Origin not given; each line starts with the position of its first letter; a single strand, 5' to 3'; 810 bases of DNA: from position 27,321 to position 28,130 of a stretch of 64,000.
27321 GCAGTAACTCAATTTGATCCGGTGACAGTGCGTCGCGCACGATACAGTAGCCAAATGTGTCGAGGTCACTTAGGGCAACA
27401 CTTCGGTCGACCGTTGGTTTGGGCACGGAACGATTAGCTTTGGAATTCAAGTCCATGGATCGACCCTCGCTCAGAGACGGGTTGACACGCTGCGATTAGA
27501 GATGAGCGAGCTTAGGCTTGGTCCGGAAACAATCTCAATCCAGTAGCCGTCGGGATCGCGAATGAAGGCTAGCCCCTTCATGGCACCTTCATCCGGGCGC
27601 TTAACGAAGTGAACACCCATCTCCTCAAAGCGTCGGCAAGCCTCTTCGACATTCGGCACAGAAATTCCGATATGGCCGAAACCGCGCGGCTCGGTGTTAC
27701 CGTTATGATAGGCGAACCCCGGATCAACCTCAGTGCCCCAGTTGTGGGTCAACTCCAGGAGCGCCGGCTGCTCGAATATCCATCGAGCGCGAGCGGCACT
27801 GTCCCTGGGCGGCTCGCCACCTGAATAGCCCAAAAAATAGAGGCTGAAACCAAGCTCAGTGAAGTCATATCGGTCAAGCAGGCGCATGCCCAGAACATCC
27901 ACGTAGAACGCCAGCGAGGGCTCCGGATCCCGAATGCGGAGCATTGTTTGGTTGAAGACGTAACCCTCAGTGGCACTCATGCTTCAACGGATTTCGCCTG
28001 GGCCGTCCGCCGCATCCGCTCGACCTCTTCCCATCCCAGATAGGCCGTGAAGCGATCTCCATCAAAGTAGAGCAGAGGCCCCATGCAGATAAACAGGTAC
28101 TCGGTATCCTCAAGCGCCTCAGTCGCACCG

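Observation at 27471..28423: Dke1-like beta-diketone-cleaving cupin translationally coupled to glyoxalase I: candidate cleave-and-detoxify module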

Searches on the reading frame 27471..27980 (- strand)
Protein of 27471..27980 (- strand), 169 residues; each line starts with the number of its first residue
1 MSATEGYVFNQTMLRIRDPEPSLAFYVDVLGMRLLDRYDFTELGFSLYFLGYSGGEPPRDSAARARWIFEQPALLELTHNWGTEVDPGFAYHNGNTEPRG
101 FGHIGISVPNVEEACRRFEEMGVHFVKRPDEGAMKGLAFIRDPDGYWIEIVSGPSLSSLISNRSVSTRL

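Call 3: search_protein_families(library=pfam, proteins=[window:27471-27980:-], max_evalue=0.01)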
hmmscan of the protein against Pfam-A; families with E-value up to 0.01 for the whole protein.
window:27471-27980:- (169 aa): 3 families
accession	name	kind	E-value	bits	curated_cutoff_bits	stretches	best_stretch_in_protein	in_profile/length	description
PF00903.31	Glyoxalase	-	1.4e-25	90.4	20.6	1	9-150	2-121/121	Glyoxalase/Bleomycin resistance protein/Dioxygenase superfamily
PF13669.12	Glyoxalase_4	-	1.1e-06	29.4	27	1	11-133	2-102/109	Glyoxalase/Bleomycin resistance protein/Dioxygenase superfamily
PF18029.7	Glyoxalase_6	-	0.0011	20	23.6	1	13-147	3-102/106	Glyoxalase-like domain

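Call 6: search_protein_families(library=ncbifam, proteins=[window:27471-27980:-], max_evalue=0.001)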
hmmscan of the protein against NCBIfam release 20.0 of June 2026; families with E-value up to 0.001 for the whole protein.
window:27471-27980:- (169 aa): 8 families
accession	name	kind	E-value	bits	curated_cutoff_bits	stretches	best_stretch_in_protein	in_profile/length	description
TIGR00068.2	glyox_I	equivalog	2.5e-55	186.3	120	1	9-152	2-139/143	lactoylglutathione lyase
NF007629.0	PRK10291.1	equivalog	5.6e-19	68.4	246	1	11-151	5-124/135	lactoylglutathione lyase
NF050074.1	glyox_I_GloA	exception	2.2e-15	56.9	165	2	75-151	52-120/121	lactoylglutathione lyase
NF050075.1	SMU1112c_YaeR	equivalog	7e-07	29.5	140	1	95-150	67-123/125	SMU1112c/YaeR family gloxylase I-like metalloprotein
TIGR03213.1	23dbph12diox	equivalog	3.5e-06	26.7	366.45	0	9-50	143-187/287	biphenyl-2,3-diol 1,2-dioxygenase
NF000496.2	Fos_GSH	equivalog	0.00038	20.6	180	0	10-39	6-35/136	fosfomycin resistance glutathione transferase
NF000125.1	498180014_fosA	hypoth_equivalog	0.00058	20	250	0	8-38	5-35/129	Fos family putative thiol transferase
NF008551.0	PRK11478.1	equivalog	0.00096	19.6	148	0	96-150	71-126/129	VOC family protein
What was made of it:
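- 27471..27980 (-): gloA: Zn-type glyoxalase I (lactoylglutathione lyase), 169 aa. TIGR00068 scores 186 bits against a cutoff of 120 (call 6).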

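Call 20: search_solved_structures(query=window:27471-27980:-, max_evalue=0.00001, show_alignments=1)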
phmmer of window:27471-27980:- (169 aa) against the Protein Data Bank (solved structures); distinct sequences matched with E-value up to 0.00001: 15.
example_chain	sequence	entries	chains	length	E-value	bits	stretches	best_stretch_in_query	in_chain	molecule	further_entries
6l0u_A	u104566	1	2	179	9.1e-62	211.1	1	3-158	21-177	Lactoylglutathione lyase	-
4pv5_A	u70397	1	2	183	9.7e-62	211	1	3-158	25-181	Lactoylglutathione lyase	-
2za0_A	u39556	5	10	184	9.8e-62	210.9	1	3-158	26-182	Glyoxalase I | Lactoylglutathione lyase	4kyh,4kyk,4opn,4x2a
7wsz_A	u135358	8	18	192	1.6e-59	203.7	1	3-160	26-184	Lactoylglutathione lyase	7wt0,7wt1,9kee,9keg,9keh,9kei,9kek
1fro_A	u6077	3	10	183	2.4e-59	203.2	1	3-158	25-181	LACTOYLGLUTATHIONE LYASE | PROTEIN (LACTOYLGLUTATHIONE LYASE)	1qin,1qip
7wt2_A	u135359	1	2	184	2.4e-59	203.1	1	3-158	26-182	Lactoylglutathione lyase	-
3vw9_A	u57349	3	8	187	2.6e-59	203.1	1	3-158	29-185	Lactoylglutathione lyase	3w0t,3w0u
1bh5_A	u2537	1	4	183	1.6e-58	200.4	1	3-158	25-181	LACTOYLGLUTATHIONE LYASE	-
7vq6_A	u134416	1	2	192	3.1e-49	170.3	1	3-155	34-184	Lactoylglutathione lyase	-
1f9z_A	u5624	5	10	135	1.1e-17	67.6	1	11-152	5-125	GLYOXALASE I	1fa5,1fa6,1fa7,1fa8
6bnn_A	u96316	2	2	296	3.5e-16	62.6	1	11-153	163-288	Lactoylglutathione lyase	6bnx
4mtq_A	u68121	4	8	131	1e-15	61.1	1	12-152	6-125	Lactoylglutathione lyase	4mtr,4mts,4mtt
5d7z_A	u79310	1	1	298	2.3e-15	60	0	11-152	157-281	Lactoylglutathione lyase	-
6bnz_A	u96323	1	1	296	5.2e-15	58.8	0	11-152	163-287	Lactoylglutathione lyase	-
2c21_A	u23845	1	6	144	6.2e-13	52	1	11-154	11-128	TRYPANOTHIONE-DEPENDENT GLYOXALASE I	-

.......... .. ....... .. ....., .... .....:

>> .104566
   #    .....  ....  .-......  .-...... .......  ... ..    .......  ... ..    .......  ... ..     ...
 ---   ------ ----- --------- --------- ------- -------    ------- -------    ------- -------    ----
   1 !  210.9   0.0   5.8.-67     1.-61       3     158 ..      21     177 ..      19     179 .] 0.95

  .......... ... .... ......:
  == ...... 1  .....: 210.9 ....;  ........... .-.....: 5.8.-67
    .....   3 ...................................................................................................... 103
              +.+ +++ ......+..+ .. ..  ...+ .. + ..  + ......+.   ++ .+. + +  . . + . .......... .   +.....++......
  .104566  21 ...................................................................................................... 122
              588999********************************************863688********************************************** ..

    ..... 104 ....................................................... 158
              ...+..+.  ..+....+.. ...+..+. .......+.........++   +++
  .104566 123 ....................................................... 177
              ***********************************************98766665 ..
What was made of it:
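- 27471..27980 (-): The best PDB hits are mammalian GLO1 at E 1e-61, against E. coli Ni-type GlxI at 1e-17 (call 20).
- Closest known: Zn-dependent glyoxalase I. Same: It has the Gln/Glu/His/Glu ligand set and the extra segments of the long class (call 20).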
